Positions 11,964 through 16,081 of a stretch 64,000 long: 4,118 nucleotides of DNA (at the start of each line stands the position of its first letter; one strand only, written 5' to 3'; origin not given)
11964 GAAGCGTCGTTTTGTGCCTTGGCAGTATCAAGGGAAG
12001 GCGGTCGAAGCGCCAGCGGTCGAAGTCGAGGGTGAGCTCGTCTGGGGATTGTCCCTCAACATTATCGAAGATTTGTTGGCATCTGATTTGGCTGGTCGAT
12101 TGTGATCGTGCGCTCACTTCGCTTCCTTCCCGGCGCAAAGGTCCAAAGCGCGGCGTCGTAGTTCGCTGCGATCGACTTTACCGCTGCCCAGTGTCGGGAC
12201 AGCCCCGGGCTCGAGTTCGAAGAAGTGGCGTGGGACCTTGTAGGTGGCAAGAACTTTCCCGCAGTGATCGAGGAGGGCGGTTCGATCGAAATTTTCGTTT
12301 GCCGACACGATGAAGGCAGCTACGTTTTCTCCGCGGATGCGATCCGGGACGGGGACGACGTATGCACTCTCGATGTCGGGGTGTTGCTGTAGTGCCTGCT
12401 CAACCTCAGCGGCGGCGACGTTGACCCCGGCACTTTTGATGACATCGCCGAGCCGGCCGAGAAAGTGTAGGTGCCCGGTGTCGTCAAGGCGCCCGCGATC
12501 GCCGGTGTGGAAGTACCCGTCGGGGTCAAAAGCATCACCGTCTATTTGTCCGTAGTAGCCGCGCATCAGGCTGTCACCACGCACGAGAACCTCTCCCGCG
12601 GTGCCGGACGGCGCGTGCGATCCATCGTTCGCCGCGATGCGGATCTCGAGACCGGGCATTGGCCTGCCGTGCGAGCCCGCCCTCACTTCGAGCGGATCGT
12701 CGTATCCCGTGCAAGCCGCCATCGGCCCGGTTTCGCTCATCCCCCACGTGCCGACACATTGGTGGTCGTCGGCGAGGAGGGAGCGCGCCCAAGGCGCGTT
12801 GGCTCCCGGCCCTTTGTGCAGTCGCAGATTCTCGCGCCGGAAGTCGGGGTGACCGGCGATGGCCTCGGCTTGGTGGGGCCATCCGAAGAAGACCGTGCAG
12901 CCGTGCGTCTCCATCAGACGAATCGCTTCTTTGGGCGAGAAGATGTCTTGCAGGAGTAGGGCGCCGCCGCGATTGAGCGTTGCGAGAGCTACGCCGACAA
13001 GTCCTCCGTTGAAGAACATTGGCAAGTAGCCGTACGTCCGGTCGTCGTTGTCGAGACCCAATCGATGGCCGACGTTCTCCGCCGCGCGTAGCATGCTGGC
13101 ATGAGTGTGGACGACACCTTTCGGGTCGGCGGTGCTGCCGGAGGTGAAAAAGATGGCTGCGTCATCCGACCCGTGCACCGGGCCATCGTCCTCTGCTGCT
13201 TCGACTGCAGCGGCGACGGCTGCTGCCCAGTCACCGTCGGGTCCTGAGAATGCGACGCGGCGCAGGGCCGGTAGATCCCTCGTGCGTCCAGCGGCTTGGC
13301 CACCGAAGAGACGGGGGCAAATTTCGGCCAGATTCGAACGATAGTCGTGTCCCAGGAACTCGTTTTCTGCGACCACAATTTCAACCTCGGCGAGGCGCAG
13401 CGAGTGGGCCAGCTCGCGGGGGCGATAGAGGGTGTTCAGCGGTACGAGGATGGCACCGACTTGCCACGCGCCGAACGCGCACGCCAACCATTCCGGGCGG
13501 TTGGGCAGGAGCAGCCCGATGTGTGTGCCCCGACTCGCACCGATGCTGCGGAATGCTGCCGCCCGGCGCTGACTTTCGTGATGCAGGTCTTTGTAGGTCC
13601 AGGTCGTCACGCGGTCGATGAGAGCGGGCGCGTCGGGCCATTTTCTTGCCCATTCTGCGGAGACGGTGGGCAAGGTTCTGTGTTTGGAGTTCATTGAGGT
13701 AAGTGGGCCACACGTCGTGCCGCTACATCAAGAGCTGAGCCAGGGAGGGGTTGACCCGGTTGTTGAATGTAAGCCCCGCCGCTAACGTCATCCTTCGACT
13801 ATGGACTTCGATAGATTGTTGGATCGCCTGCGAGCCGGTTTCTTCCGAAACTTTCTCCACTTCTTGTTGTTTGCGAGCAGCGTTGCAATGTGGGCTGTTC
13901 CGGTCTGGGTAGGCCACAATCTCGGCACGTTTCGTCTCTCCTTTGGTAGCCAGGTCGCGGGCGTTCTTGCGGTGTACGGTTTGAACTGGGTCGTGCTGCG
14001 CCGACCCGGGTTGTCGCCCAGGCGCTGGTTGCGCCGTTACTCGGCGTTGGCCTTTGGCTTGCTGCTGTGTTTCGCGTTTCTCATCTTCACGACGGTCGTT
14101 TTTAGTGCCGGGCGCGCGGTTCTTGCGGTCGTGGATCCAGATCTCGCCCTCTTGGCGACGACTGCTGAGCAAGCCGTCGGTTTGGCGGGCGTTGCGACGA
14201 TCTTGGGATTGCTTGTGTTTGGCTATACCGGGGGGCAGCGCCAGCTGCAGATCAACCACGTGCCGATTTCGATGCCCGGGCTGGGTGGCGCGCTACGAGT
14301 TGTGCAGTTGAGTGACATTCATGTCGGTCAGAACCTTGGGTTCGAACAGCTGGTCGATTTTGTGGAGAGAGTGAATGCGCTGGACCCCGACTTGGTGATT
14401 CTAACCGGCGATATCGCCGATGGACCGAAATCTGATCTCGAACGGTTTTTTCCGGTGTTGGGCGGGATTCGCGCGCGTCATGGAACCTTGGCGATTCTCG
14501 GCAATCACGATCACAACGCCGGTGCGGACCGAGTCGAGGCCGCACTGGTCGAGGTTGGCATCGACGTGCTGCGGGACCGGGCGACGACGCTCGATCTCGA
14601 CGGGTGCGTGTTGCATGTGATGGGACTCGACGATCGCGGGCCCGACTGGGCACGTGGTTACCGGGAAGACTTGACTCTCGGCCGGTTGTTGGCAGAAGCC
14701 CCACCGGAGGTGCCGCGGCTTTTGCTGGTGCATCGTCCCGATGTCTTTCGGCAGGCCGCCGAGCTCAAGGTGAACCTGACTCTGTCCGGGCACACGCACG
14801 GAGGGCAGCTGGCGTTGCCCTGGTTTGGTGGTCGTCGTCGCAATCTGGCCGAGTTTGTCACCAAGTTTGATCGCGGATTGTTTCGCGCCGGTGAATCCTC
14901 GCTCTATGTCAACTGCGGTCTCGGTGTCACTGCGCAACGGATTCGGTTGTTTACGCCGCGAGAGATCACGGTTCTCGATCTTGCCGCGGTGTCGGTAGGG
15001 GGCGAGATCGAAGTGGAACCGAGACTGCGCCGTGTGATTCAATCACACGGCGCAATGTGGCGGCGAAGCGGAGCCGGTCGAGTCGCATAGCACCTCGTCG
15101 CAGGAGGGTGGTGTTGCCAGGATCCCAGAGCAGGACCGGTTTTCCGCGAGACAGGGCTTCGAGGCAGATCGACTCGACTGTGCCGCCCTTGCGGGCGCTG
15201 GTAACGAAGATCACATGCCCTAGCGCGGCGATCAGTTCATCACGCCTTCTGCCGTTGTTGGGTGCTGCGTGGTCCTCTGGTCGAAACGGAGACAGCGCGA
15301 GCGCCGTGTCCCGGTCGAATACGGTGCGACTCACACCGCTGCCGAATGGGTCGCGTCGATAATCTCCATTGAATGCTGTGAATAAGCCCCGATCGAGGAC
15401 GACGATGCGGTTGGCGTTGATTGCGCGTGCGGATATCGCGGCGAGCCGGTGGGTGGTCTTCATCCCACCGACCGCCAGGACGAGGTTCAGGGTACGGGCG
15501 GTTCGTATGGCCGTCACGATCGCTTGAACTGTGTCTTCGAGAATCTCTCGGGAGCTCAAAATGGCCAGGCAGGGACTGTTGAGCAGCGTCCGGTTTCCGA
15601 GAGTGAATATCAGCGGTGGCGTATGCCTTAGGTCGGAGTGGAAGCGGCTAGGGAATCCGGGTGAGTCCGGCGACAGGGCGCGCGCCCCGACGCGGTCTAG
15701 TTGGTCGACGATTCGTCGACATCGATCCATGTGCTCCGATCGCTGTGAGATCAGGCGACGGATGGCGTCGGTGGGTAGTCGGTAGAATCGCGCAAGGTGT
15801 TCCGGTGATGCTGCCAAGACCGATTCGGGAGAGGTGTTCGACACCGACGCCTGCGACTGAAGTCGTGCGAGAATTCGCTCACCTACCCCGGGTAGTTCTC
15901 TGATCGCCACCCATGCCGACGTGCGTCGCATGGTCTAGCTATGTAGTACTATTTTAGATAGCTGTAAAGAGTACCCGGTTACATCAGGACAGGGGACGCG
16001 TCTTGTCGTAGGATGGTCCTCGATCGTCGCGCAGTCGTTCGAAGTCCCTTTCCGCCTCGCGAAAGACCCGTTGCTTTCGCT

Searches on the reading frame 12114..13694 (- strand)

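Call 10: search_protein_families(library=pfam, proteins=[window:12114-13694:-], max_evalue=0.00001)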
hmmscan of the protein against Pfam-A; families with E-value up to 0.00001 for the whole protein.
window:12114-13694:- (526 aa): 2 families
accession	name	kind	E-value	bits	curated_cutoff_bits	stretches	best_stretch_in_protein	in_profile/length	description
PF00501.34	AMP-binding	-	3.7e-74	250.3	29.9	1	14-381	3-384/384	AMP-binding enzyme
PF13193.12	AMP-binding_C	-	7.5e-13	49.6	24.5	1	430-506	1-76/76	AMP-binding enzyme C-terminal domain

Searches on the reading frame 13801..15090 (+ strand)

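Call 69: search_protein_families(library=pfam, max_evalue=0.001, proteins=[window:13801-15090:+])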
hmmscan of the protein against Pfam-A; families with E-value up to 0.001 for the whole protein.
window:13801-15090:+ (429 aa): 2 families
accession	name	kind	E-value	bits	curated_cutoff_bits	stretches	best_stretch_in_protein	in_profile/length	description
PF00149.33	Metallophos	-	1.8e-10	42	21.5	1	165-334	1-190/191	Calcineurin-like phosphoesterase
PF12850.12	Metallophos_2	-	8.3e-05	23.1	27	1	166-333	2-117/154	Calcineurin-like phosphoesterase superfamily domain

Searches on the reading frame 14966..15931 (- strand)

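Call 3: search_protein_families(library=pfam, proteins=[window:14966-15931:-], max_evalue=1)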
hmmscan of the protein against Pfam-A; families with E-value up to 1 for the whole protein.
window:14966-15931:- (321 aa): 2 families
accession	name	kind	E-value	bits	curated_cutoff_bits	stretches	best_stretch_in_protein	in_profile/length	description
PF02481.21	DNA_processg_A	-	1.5e-11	44.3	29.6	1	80-268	4-186/212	DNA recombination-mediator protein A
PF00696.33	AA_kinase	-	0.18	11.9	24.9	0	129-177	16-62/234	Amino acid kinase family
